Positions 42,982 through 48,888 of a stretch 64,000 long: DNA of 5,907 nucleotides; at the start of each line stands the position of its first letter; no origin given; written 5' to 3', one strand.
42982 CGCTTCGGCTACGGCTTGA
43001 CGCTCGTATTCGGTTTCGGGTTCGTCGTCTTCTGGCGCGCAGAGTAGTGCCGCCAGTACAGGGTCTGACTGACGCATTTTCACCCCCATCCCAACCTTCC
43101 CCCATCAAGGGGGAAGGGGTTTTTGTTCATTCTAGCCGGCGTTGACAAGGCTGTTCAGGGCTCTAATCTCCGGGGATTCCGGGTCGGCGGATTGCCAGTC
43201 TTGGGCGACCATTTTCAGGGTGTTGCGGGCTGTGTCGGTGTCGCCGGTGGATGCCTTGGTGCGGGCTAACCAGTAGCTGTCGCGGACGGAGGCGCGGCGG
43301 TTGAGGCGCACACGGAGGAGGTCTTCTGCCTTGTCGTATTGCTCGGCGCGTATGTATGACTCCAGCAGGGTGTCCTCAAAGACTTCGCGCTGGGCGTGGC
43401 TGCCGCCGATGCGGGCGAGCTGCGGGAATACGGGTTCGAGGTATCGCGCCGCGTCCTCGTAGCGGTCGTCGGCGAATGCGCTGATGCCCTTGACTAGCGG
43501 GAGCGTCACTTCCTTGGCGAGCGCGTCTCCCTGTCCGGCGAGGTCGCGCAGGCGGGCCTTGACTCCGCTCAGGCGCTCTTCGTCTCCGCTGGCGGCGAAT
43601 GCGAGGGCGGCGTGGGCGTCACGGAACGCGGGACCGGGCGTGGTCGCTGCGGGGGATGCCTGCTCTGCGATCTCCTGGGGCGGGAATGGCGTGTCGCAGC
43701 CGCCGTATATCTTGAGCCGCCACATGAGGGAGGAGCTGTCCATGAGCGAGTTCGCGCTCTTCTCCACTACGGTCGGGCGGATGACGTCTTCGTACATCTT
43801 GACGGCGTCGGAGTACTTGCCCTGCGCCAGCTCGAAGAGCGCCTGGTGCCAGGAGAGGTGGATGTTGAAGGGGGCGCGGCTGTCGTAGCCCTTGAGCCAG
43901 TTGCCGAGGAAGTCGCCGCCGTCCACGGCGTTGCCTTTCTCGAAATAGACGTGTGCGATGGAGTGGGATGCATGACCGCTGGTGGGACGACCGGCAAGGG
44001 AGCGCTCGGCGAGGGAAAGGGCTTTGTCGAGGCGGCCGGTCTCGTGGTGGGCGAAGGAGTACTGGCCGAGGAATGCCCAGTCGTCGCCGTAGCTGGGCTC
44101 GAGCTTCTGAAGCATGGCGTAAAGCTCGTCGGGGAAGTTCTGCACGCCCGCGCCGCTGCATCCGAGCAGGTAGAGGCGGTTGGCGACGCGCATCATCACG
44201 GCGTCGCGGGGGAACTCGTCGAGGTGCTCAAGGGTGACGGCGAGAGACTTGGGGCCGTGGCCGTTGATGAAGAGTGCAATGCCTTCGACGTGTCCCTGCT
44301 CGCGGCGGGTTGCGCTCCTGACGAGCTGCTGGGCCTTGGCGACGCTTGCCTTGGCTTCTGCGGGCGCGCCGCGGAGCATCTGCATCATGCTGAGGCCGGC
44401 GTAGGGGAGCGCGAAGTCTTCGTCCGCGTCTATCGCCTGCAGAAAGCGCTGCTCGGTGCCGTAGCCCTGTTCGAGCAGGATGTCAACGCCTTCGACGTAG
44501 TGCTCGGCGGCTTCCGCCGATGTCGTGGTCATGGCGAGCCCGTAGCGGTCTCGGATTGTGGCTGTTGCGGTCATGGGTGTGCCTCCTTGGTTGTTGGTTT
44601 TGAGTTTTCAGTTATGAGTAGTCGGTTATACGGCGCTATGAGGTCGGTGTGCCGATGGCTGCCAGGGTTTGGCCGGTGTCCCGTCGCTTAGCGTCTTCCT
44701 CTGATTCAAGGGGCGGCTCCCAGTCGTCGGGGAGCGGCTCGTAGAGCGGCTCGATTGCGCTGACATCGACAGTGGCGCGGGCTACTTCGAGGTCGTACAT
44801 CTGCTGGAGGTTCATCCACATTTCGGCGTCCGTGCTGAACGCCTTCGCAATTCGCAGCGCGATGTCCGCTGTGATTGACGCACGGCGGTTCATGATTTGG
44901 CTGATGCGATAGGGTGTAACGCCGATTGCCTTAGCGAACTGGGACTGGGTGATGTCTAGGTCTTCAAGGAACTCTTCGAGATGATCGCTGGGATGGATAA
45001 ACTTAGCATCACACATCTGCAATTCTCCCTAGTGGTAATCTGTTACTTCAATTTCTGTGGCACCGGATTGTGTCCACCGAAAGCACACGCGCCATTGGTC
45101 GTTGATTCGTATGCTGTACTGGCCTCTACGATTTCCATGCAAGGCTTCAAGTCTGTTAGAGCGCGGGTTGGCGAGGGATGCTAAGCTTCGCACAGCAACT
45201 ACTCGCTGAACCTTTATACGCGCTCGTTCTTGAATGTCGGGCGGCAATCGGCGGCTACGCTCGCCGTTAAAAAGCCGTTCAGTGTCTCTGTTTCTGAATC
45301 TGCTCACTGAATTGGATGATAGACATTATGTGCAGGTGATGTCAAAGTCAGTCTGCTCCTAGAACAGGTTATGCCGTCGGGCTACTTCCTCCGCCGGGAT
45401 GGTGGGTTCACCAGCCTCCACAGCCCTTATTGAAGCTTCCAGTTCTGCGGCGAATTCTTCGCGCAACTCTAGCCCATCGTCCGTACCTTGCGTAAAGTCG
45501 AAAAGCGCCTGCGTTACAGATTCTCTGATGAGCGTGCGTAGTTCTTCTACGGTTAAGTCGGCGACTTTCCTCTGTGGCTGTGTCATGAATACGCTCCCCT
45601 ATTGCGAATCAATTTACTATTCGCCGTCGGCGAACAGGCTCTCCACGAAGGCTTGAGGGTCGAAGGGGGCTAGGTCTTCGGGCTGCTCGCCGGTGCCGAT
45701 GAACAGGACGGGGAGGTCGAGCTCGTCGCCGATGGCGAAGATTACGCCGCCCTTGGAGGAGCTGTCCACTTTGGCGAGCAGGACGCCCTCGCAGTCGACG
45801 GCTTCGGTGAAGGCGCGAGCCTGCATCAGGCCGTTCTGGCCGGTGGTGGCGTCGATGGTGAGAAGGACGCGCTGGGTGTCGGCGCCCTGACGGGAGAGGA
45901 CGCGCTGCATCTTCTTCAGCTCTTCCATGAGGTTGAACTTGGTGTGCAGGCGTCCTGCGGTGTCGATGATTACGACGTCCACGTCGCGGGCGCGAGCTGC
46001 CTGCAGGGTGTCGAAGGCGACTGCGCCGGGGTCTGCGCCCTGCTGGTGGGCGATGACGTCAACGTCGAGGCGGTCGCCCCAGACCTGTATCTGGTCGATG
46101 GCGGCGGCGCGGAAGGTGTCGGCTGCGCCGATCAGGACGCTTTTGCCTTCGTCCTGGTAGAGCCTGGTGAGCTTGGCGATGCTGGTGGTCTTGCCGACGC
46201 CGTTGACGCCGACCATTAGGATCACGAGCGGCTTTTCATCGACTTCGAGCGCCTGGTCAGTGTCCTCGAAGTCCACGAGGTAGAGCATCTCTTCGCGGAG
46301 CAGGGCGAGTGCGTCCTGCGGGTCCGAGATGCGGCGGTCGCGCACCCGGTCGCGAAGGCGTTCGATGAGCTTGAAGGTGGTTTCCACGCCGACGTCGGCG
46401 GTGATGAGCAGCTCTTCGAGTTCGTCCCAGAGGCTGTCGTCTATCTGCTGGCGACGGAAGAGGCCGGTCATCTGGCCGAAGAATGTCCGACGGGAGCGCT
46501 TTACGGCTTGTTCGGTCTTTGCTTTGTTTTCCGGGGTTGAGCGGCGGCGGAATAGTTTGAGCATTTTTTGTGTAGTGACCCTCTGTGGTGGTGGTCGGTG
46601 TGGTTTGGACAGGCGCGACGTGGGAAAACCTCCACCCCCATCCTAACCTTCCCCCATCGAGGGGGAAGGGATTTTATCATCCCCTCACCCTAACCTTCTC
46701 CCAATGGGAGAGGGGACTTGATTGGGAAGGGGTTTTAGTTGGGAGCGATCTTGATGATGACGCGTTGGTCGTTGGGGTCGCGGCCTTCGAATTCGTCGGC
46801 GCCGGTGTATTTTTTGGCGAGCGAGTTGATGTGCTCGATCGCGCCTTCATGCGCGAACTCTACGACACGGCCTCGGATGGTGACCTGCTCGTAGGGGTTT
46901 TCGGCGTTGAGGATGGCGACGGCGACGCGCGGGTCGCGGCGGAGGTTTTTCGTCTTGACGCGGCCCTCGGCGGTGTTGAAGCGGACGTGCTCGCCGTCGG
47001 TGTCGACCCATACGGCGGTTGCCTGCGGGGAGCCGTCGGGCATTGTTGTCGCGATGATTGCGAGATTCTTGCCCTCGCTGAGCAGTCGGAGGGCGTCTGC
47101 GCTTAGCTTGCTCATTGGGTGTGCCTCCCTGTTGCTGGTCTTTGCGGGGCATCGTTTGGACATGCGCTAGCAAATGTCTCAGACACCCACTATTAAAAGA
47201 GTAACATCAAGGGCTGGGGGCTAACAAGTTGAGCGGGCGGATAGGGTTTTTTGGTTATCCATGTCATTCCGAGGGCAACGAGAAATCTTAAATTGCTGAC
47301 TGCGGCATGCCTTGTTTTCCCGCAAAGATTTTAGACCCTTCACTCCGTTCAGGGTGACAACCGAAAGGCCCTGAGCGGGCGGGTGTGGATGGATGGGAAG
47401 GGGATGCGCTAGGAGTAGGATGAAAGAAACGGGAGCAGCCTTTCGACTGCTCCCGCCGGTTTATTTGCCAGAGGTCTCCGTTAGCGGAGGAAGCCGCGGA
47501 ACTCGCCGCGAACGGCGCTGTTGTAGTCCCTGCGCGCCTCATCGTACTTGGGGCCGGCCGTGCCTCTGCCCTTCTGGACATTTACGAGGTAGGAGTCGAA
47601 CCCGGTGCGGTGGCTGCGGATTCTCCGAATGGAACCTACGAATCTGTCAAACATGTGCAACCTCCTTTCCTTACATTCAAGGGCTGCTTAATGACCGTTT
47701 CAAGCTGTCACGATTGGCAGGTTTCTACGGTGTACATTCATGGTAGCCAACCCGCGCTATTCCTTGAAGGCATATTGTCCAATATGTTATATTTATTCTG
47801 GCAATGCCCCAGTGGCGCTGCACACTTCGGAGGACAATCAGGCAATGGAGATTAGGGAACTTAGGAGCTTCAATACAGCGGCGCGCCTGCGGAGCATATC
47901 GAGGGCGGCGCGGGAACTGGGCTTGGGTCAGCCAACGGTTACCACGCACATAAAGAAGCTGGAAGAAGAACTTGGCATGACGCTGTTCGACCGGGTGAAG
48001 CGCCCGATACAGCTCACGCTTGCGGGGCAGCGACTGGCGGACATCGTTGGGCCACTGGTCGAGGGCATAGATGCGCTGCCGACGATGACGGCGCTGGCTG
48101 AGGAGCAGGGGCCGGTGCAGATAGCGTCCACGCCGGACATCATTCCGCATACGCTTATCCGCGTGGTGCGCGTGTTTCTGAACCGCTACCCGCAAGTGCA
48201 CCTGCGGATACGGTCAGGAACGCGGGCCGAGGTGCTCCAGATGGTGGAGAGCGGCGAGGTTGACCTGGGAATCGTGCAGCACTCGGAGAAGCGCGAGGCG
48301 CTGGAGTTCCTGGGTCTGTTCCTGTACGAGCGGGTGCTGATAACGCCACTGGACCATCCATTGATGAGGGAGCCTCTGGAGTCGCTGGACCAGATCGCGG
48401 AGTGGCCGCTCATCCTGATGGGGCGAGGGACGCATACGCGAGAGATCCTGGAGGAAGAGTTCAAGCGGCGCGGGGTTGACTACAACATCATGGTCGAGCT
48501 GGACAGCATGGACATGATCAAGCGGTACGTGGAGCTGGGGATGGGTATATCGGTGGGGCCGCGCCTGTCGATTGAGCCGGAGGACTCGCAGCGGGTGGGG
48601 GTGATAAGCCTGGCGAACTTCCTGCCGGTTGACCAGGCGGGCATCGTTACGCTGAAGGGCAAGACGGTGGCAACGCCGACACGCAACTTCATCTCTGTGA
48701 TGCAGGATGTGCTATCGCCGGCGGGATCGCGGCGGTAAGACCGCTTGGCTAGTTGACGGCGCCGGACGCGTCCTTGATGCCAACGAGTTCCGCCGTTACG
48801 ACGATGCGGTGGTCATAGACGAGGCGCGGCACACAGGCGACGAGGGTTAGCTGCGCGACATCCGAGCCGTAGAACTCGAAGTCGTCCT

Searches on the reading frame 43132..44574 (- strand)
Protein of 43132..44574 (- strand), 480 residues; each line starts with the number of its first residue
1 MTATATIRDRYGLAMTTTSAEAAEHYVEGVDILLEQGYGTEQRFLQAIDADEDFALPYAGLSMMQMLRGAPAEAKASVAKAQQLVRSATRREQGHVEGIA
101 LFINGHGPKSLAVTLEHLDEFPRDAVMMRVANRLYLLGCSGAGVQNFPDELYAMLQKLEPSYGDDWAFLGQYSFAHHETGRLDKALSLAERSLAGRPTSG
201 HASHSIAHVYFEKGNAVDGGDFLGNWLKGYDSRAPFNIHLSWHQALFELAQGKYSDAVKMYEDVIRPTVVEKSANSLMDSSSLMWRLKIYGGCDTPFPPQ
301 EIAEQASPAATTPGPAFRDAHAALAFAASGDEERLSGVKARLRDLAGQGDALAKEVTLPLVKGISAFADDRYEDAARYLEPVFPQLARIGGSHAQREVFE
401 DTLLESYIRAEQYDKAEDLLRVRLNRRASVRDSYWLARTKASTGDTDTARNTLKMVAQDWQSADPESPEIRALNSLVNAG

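Call 43: find_related_loci(query=window:43132-44574:-, collection=metagenome_contigs, flank=6000)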
Query window:43132-44574:- (480 aa) in metagenome_contigs; peptide patterns used: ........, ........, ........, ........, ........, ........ (x = any residue, [..] = any of these).
127 stretches matched a pattern; 2 encode a relative of the query (tblastn E <= 1e-3); 1 distinct loci.
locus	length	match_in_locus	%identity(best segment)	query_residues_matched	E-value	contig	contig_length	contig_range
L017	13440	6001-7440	91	1-480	0e+0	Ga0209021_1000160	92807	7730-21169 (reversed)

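Call 92: search_protein_families(library=padloc, proteins=[L017:9436-10530:+, L017:7581-9449:+], max_evalue=0.01)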
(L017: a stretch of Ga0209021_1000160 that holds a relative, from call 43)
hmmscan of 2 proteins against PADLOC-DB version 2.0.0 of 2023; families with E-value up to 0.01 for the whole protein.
L017:9436-10530:+ (364 aa): 0 families

L017:7581-9449:+ (622 aa): 103 families (the best 25 are shown)
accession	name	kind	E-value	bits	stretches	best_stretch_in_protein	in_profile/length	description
PDLC03878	NsnB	-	5.3e-61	205.3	2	343-615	101-343/345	-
PDLC04148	HEC-03B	-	6.6e-52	175.1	2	240-610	81-440/458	-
PDLC04707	PDC-M55A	-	7.7e-51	171.4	2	365-618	171-413/421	-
PDLC02979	AriA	-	1.3e-27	95.6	1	1-552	1-372/373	-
PDLC04177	HEC-01A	-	1e-19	68.9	2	434-556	228-343/393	-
PDLC02980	AriA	-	2e-18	65.4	2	504-552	255-302/304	-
PDLC04182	HEC-01A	-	3.7e-12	43.9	2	509-549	307-347/406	-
PDLC00077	GajA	-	7.6e-11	39.3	2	509-553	335-380/616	AAA ATPase domain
PDLC02335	AbiLi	-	2.4e-10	38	1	1-50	49-103/326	AbiLi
PDLC04178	HEC-01A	-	3.4e-10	37.5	2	2-50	9-55/399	-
PDLC02336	AbiLi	-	4.1e-10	37.7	2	1-49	1-48/340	AbiLi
PDLC04176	HEC-01A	-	1.5e-09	35.7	1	482-552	253-320/371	-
PDLC04609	PDC-M38A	-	1.7e-09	35.3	1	487-587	255-354/371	-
PDLC04180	HEC-01A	-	1.9e-09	35.2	1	507-574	275-335/382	-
PDLC00065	GajA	-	2e-09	34.8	2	2-242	3-218/670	AAA ATPase domain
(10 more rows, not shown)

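Call 99: search_protein_families(library=pfam, proteins=[window:43132-44574:-], max_evalue=0.01)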
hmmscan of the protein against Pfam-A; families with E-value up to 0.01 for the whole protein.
window:43132-44574:- (480 aa): 10 families
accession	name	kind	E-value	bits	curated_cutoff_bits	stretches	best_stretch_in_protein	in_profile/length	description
PF14559.12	TPR_19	-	6e-09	36.5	25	0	178-216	3-41/68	Tetratricopeptide repeat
PF13424.12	TPR_12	-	9.9e-09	35.7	30.1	0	363-425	10-73/77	Tetratricopeptide repeat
PF13428.12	TPR_14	-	1.2e-07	32.1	23.5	0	171-199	6-34/44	Tetratricopeptide repeat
PF12895.13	ANAPC3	-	8.7e-06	26.4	27.2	0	180-263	3-81/82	Anaphase-promoting complex, cyclosome, subunit 3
PF13176.12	TPR_7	-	0.00028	21.2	27.9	0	250-265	11-26/36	Tetratricopeptide repeat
PF13174.12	TPR_6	-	0.00031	21.7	26.3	0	434-458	4-28/33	Tetratricopeptide repeat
PF13374.12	TPR_10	-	0.0013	19.1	27.5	0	247-266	11-30/42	Tetratricopeptide repeat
PF07719.23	TPR_2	-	0.0042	17.5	27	0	171-194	6-29/34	Tetratricopeptide repeat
PF07721.20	TPR_4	-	0.0054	17.7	27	0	172-191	7-26/26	Tetratricopeptide repeat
PF13431.12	TPR_17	-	0.0095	16.6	24.4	0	434-450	17-33/34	Tetratricopeptide repeat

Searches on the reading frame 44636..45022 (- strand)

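Call 99: search_protein_families(library=pfam, proteins=[window:44636-45022:-], max_evalue=0.01)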
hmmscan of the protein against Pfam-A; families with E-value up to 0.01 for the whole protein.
window:44636-45022:- (128 aa): 5 families
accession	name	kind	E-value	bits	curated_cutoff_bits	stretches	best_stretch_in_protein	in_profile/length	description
PF01381.28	HTH_3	-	2e-09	37.8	23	1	15-65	1-51/55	Helix-turn-helix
PF13443.12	HTH_26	-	2.2e-05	25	22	1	14-64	1-52/63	Cro/C1-type HTH DNA-binding domain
PF13560.12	HTH_31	-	4.2e-05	24.2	27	1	21-68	12-60/64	Helix-turn-helix domain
PF12844.13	HTH_19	-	0.0015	18.9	30.2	1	15-71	4-60/64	Helix-turn-helix domain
PF15943.11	YdaS_toxin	-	0.0021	18.3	30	1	26-63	11-48/65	Bacterial toxin YdaS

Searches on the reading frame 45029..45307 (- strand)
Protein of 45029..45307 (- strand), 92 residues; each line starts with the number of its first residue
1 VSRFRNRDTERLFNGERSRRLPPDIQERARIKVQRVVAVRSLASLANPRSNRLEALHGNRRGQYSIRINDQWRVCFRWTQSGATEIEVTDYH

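Call 99: search_protein_families(library=pfam, proteins=[window:45029-45307:-], max_evalue=0.01)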
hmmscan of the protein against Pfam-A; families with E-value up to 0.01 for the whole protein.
window:45029-45307:- (92 aa): 1 family
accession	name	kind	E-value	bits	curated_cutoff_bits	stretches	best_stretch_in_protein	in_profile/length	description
PF05015.19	HigB-like_toxin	-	2.2e-14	54.1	27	1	3-92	2-91/91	RelE-like toxin of type II toxin-antitoxin system HigB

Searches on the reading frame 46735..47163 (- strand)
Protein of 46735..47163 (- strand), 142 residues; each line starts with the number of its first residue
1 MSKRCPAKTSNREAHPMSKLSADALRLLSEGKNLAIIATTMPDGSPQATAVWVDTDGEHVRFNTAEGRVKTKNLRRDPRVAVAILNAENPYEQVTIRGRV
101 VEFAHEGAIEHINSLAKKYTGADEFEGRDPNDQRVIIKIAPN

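Call 99: search_protein_families(library=pfam, proteins=[window:46735-47163:-], max_evalue=0.01)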
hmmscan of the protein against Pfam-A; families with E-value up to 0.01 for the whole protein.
window:46735-47163:- (142 aa): 2 families
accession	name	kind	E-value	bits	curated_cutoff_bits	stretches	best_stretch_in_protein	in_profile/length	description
PF01243.27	PNPOx_N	-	1.4e-16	61.3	28.1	1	23-141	3-113/120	Pyridoxamine 5'-phosphate oxidase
PF12900.13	Pyridox_ox_2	-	0.0025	18.2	27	1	24-120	5-108/140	Pyridoxamine 5'-phosphate oxidase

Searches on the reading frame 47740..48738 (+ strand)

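Call 99: search_protein_families(library=pfam, proteins=[window:47740-48738:+], max_evalue=0.01)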
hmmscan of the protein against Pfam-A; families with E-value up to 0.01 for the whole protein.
window:47740-48738:+ (332 aa): 7 families
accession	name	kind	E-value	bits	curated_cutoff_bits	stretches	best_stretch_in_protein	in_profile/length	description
PF03466.25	LysR_substrate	-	1.7e-41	142.4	28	1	121-325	3-208/209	LysR substrate binding domain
PF00126.33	HTH_1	-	1.9e-20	73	26.6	1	38-97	1-60/60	Bacterial regulatory helix-turn-helix protein, lysR family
PF13556.12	HTH_30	-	0.0008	19.6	27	1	51-85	13-47/59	PucR C-terminal helix-turn-helix domain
PF13412.12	HTH_24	-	0.0051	16.8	21.9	0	56-77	23-44/48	Winged helix-turn-helix DNA-binding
PF12840.13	HTH_20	-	0.0054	17.1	27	0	50-76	18-44/51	Helix-turn-helix domain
PF13518.12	HTH_28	-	0.0069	16.9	25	0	47-77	9-39/52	Helix-turn-helix domain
PF01022.26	HTH_5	-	0.008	16.5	22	0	57-76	22-41/47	Bacterial regulatory protein, arsR family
